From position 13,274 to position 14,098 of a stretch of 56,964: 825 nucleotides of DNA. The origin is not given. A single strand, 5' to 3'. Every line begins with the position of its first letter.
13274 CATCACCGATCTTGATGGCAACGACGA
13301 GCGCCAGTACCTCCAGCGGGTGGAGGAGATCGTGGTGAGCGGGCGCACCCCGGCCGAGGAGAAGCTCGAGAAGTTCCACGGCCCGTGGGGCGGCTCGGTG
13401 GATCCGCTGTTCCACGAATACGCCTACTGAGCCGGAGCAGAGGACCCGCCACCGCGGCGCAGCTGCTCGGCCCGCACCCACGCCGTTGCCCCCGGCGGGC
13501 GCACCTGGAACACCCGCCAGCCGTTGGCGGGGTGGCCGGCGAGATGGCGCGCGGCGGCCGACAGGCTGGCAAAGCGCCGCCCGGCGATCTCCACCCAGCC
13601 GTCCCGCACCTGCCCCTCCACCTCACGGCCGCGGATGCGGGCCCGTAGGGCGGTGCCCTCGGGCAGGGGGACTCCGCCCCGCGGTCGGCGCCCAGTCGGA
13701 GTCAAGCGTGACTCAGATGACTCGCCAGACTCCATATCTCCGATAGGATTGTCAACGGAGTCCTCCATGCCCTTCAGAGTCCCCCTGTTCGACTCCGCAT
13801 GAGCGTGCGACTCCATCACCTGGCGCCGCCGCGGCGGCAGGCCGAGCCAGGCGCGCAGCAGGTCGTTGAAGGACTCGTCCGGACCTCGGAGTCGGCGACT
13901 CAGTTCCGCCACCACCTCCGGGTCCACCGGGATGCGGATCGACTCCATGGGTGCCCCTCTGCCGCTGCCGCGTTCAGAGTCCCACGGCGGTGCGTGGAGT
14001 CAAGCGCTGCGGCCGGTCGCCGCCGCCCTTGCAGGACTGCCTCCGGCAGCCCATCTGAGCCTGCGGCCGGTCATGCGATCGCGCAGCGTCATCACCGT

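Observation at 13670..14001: Extreme local pile-up of CcrM-type GANTC sites (15 in 332 bp) over a small gene and its promoter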

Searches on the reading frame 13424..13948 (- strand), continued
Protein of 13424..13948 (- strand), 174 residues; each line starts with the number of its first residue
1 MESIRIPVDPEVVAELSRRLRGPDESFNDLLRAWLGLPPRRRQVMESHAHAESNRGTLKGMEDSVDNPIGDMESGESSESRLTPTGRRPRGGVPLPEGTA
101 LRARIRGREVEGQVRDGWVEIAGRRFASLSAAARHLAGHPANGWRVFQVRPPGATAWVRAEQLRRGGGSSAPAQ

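Call 88: search_solved_structures(query=A7, max_evalue=10, show_alignments=4)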
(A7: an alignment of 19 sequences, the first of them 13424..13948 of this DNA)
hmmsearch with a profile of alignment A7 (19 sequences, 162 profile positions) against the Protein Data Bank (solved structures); distinct sequences matched with E-value up to 10: 4.
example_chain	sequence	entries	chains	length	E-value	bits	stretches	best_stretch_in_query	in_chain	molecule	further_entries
1xrx_A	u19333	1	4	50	2.8e-05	27.7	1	2-47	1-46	SeqA protein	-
3fmt_A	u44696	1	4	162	6.8e-05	26.5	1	2-55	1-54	Protein seqA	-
4hv0_A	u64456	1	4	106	0.15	15.6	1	5-36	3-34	AvtR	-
9s1t_A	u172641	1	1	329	6.3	10.3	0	7-60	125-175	De novo designed helical barrel - 6H5L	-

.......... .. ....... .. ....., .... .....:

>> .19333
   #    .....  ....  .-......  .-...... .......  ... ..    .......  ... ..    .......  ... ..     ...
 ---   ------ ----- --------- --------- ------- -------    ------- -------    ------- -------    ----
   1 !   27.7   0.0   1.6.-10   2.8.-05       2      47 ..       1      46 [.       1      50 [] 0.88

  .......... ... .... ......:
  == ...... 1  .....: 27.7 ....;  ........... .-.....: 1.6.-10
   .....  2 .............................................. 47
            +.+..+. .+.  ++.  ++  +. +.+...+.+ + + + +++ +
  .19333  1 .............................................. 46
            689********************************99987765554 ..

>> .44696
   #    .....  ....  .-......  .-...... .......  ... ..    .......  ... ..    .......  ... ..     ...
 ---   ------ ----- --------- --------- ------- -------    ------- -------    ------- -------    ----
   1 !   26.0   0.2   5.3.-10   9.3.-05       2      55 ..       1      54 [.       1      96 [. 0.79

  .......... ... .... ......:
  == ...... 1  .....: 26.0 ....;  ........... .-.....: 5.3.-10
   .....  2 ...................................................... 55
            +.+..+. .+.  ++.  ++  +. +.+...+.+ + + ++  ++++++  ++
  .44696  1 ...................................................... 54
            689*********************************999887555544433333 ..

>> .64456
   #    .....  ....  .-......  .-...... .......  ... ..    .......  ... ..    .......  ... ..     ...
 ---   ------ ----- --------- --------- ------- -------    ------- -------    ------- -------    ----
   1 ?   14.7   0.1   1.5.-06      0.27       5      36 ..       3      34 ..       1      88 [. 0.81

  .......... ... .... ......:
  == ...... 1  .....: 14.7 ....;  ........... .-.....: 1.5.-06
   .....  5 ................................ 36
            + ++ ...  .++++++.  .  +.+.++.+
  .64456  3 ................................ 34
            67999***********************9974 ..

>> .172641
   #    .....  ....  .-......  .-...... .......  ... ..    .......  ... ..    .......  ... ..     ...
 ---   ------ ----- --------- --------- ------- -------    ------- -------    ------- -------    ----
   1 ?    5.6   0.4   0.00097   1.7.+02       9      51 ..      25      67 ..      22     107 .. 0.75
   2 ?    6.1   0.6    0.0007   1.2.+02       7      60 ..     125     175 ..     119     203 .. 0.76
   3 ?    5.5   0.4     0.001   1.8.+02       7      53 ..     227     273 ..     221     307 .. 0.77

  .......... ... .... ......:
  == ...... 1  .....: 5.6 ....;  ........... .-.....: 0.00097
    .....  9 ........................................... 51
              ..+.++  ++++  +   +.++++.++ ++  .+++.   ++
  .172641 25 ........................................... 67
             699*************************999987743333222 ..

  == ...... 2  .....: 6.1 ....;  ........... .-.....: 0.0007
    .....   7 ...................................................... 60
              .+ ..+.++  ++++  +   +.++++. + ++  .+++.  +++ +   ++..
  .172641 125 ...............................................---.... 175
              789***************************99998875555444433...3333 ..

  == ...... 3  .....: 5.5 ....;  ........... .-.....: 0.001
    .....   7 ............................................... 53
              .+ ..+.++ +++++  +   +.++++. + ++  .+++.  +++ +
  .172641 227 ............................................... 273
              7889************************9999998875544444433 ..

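Call 89: search_protein_families(library=pfam, alignment_id=A7, max_evalue=0.01)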
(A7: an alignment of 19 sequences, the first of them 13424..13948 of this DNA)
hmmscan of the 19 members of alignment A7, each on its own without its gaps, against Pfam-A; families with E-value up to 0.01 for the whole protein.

A. member 1, window:13424-13948:- (174 aa): 3 families
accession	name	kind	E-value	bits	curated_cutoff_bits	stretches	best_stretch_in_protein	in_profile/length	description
PF11149.13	DUF2924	-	6.5e-07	30.2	31.2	1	87-149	72-134/135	Protein of unknown function (DUF2924)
PF14267.11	DUF4357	-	0.0077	16.6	38.4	0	125-145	24-44/54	Domain of unknown function (DUF4357)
PF18755.6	RAMA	-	0.0088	16.4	35.2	0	101-149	36-88/107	Restriction Enzyme Adenine Methylase Associated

B. families by the number of members that match (of 19 scanned): 6 families
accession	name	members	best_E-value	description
PF11149.13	DUF2924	18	1.2e-13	Protein of unknown function (DUF2924)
PF18755.6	RAMA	17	3.6e-11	Restriction Enzyme Adenine Methylase Associated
PF14267.11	DUF4357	16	8.5e-08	Domain of unknown function (DUF4357)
PF17206.9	SeqA_N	4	1.1e-08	SeqA protein N-terminal domain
PF02697.20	VAPB_antitox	3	0.0043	Putative antitoxin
PF24434.1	DUF7557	1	0.00051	Family of unknown function (DUF7557)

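Call 103: find_encoding_contigs(protein=P0017, flank=4000, max_places=2)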
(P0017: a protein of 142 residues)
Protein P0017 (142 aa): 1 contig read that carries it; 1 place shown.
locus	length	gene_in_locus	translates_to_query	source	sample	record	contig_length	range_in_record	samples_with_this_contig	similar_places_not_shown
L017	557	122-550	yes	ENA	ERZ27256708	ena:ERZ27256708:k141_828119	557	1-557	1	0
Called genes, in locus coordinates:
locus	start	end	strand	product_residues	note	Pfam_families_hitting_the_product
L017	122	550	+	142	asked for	PF18755:RAMA (weak)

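Call 104: find_encoding_contigs(protein=P0019, flank=4000, max_places=2)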
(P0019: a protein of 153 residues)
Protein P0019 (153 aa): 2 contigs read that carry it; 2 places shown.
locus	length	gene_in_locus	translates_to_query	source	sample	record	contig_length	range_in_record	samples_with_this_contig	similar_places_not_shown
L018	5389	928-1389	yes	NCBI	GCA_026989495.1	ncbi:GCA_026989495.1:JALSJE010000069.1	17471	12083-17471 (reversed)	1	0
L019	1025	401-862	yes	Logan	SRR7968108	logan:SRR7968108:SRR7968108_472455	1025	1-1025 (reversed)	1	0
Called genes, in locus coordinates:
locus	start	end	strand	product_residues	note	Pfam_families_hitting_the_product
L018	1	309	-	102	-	?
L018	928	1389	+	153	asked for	PF11149:DUF2924, PF18755:RAMA (weak), PF14267:DUF4357 (weak)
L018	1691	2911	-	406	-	PF04143:Sulf_transp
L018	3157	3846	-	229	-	PF00733:Asn_synthase, PF06508:QueC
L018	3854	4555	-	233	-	PF04055:Radical_SAM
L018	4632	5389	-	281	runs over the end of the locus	-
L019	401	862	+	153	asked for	PF11149:DUF2924, PF18755:RAMA (weak), PF14267:DUF4357 (weak)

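Call 107: search_protein_families(library=padloc, proteins=[window:13424-13948:-, P0010, P0111, P0018, P0271], max_evalue=0.01)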
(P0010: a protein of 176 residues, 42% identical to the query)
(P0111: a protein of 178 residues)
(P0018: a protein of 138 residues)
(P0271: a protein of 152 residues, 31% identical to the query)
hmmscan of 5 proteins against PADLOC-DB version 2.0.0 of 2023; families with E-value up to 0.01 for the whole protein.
window:13424-13948:- (174 aa): 1 family
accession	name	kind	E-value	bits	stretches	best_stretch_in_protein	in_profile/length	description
PDLC04921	PDC-S14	-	1.5e-06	25.7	1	97-164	201-268/280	-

P0010 (176 aa): 3 families
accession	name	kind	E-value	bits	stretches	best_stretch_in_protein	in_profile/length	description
PDLC04921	PDC-S14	-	8.1e-08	29.9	1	93-150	195-254/280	-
PDLC04924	PDC-S14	-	0.003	15.3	1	123-150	243-270/280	-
PDLC04925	PDC-S14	-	0.0037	14.3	1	121-147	255-281/301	-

P0111 (178 aa): 4 families
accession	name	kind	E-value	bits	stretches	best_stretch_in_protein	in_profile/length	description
PDLC04921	PDC-S14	-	1.4e-10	39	1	94-173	192-269/280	-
PDLC00327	PtuB1|PtuB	-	0.0015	15.8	1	116-172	328-383/391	Unknown function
PDLC03216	MTase_II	-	0.0028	14.7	1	55-173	244-356/364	Type II methyltransferase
PDLC04924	PDC-S14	-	0.0075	14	0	120-160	233-274/280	-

P0018 (138 aa): 5 families
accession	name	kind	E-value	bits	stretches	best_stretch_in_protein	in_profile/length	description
PDLC04921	PDC-S14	-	8.6e-09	33.1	1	63-131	202-270/280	-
PDLC04925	PDC-S14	-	0.0005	17.1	1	90-114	261-285/301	-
PDLC04924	PDC-S14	-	0.0013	16.5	1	82-113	238-270/280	-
PDLC04923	PDC-S14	-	0.0023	15.1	1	90-115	276-301/320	-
PDLC00327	PtuB1|PtuB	-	0.0063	13.8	1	79-129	334-383/391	Unknown function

P0271 (152 aa): 4 families
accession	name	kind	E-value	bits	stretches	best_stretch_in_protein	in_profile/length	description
PDLC04921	PDC-S14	-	5.4e-06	23.9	1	92-139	210-258/280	-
PDLC04925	PDC-S14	-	5.5e-05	20.3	1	100-135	249-284/301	-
PDLC04923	PDC-S14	-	0.00055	17.1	1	102-135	266-299/320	-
PDLC04924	PDC-S14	-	0.0012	16.6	1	109-137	244-272/280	-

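Call 108: search_protein_families(library=phrogs, proteins=[window:13424-13948:-, P0010, P0111, P0018, P0271], max_evalue=0.01)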
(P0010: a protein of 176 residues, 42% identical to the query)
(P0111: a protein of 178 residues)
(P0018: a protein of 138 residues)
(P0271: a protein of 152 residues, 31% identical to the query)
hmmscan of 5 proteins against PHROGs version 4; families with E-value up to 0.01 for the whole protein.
window:13424-13948:- (174 aa): 1 family
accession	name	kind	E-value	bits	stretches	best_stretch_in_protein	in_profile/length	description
phrog_11806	-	unknown function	5.1e-05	24.2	1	95-150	90-145/154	-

P0010 (176 aa): 1 family
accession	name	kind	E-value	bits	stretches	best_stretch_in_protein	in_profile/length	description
phrog_11806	-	unknown function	2.8e-09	38.1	1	87-150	80-143/154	-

P0111 (178 aa): 0 families

P0018 (138 aa): 1 family
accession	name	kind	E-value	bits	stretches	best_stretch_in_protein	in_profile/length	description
phrog_11806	-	unknown function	0.0019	19.1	1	59-113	89-143/154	-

P0271 (152 aa): 0 families

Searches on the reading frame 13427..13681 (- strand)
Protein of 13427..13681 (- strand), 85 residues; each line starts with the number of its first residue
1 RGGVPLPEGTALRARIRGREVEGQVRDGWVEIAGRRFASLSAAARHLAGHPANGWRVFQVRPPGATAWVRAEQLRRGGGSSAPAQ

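Call 38: search_protein_families(library=pfam, proteins=[window:13427-13681:-], max_evalue=10)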
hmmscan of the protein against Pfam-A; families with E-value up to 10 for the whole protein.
seq(85 aa): 3 families
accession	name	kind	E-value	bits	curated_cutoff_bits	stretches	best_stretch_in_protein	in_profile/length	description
PF11149.13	DUF2924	-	7.9e-07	29.9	31.2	1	6-60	80-134/135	Protein of unknown function (DUF2924)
PF18755.6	RAMA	-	0.0023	18.3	35.2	1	11-60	35-88/107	Restriction Enzyme Adenine Methylase Associated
PF14267.11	DUF4357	-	0.0027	18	38.4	1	36-56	24-44/54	Domain of unknown function (DUF4357)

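Call 47: search_solved_structures(query=A4, max_evalue=10, show_alignments=3)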
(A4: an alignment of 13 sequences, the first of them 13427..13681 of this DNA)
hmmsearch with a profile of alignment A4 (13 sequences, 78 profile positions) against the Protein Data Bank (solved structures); distinct sequences matched with E-value up to 10: 3.
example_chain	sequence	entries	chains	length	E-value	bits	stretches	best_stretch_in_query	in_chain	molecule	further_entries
5ntb_A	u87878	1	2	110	0.28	13.9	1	2-44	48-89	Papain inhibitor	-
7a0k_A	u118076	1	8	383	0.54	13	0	34-59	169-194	Predicted protein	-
2izw_A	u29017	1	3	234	0.77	12.5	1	44-73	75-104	RYEGRASS MOTTLE VIRUS COAT PROTEIN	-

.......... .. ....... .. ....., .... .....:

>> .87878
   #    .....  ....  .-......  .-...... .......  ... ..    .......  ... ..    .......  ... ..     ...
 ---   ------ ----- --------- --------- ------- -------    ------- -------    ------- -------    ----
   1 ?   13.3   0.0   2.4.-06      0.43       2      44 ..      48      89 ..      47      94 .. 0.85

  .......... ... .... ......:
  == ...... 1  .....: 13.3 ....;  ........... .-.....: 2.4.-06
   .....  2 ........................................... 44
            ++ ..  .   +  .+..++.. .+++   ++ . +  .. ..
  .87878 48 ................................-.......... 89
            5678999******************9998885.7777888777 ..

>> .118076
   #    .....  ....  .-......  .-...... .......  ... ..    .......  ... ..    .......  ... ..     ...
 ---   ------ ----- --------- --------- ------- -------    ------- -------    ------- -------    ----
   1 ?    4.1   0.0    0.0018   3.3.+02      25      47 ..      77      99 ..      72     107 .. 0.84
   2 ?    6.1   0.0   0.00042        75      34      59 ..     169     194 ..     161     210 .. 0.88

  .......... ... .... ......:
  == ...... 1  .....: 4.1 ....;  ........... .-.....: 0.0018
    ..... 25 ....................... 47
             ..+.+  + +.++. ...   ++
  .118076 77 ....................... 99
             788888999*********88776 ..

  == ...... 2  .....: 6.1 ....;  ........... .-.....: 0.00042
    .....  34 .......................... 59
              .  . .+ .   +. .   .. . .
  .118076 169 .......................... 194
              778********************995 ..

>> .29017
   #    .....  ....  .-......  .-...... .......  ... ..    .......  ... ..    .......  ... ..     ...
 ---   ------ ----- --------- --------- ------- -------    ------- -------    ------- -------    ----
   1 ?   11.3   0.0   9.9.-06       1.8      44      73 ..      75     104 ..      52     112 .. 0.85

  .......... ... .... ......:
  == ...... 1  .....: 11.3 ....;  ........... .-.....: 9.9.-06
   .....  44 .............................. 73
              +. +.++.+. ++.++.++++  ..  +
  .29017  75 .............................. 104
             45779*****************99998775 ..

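Call 50: predict_structure(alignment_id=A4)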
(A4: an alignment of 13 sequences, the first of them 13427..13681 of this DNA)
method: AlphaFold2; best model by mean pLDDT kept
length: 85 residues; sequences in the alignment: 13
mean_pLDDT: 82.6   pTM: 0.65
mean pLDDT of the five models: 82.6, 82.5, 81.2, 80.0, 78.1
residues with pLDDT >= 90: 30; 70-90: 41; 50-70: 6; < 50: 8
segments of 3 or more residues with pLDDT < 50: 79-85
pLDDT, mean of each block of 10 residues (from residue 1): 73 90 91 90 90 89 89 69 45
secondary structure, 60 per line:
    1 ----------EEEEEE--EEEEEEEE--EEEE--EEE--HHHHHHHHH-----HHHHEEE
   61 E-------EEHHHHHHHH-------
elements in order: E11-16 E19-26 E29-32 E35-37 H40-48 H54-57 E58-61 H71-78

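Call 54: fold_search(model_id=the predicted structure, library=pdb)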
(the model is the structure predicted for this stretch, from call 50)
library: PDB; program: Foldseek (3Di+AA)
matches with E <= 10: 357; with E <= 0.001: 0
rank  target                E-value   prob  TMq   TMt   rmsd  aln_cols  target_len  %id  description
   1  8adb_A                7.6e-01  0.13  0.29  0.13  10.5        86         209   13  Viral tegument-like DUBs (released 2023-02-15)
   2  5tq1_A                9.2e-01  0.20  0.38  0.32  10.2        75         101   21  Phospholipase C gamma-1 C-terminal SH2 domain bound to a phosphopeptide derived from the insulin receptor (released 2017-04-19)
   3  4ey0_A                1.3e+00  0.13  0.33  0.15   9.4        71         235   20  Structure of tandem SH2 domains from PLCgamma1 (released 2012-10-31)
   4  4g67                  1.4e+00  0.08  0.25  0.08  10.9        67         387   25  Crystal structure of a COG1565 superfamily member and likely methyl transferase from Burkholderia thailandensis bound to (released 2012-08-01)
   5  4fbn                  1.5e+00  0.18  0.36  0.16   8.4        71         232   18  Insights into structural integration of the PLCgamma regulatory region and mechanism of autoinhibition and activation ba (released 2012-10-31)
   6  2gre_B                1.5e+00  0.18  0.30  0.10   3.8        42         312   24  Crystal structure of Deblocking aminopeptidase from Bacillus cereus (released 2006-05-23)
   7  8adc_A                1.5e+00  0.06  0.25  0.11  10.1        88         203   14  Viral tegument-like DUBs (released 2023-02-15)
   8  7nxe_A                1.7e+00  0.23  0.36  0.16   4.0        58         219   17  Structure of the Phospholipase C gamma 1 tSH2 domain in complex with a phosphorylated KSHV pK15 peptide (released 2021-06-09)
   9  2gre_D                1.7e+00  0.16  0.30  0.10   3.8        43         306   23  Crystal structure of Deblocking aminopeptidase from Bacillus cereus (released 2006-05-23)
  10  6x5w_A                1.7e+00  0.13  0.35  0.08   5.6        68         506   20  Peptide-bound structure of Marinomonas primoryensis peptide-binding domain (released 2021-09-01)
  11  6xm7                  1.7e+00  0.07  0.25  0.05  11.7        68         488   19  Crystal structure of DCA-S bound to Co-LSD4 from Sphingobium sp. strain SYK-6 (released 2021-05-12)
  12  9ba3_A                1.7e+00  0.06  0.25  0.14  11.8        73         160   19  High-resolution crystal structure of the ligand binding domain of the Halomonas titanicae chemoreceptor Htc10 in compl (released 2024-11-20)
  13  2rvf_MODEL_1_A        1.8e+00  0.23  0.34  0.28   4.8        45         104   20  Solution NMR structure of Monosiga brevicollis CRK/CRKL homolog (crka1) SH2 domain (released 2016-09-21)
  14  5jn0                  1.8e+00  0.18  0.35  0.32   5.5        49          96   18  CRK-II SH2 domain (released 2017-08-09)
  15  9ckj_F                1.8e+00  0.11  0.26  0.20   5.2        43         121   23  Co-crystal structure of 53BP1 tandem Tudor domains in complex with UNC9512 (released 2024-10-30)
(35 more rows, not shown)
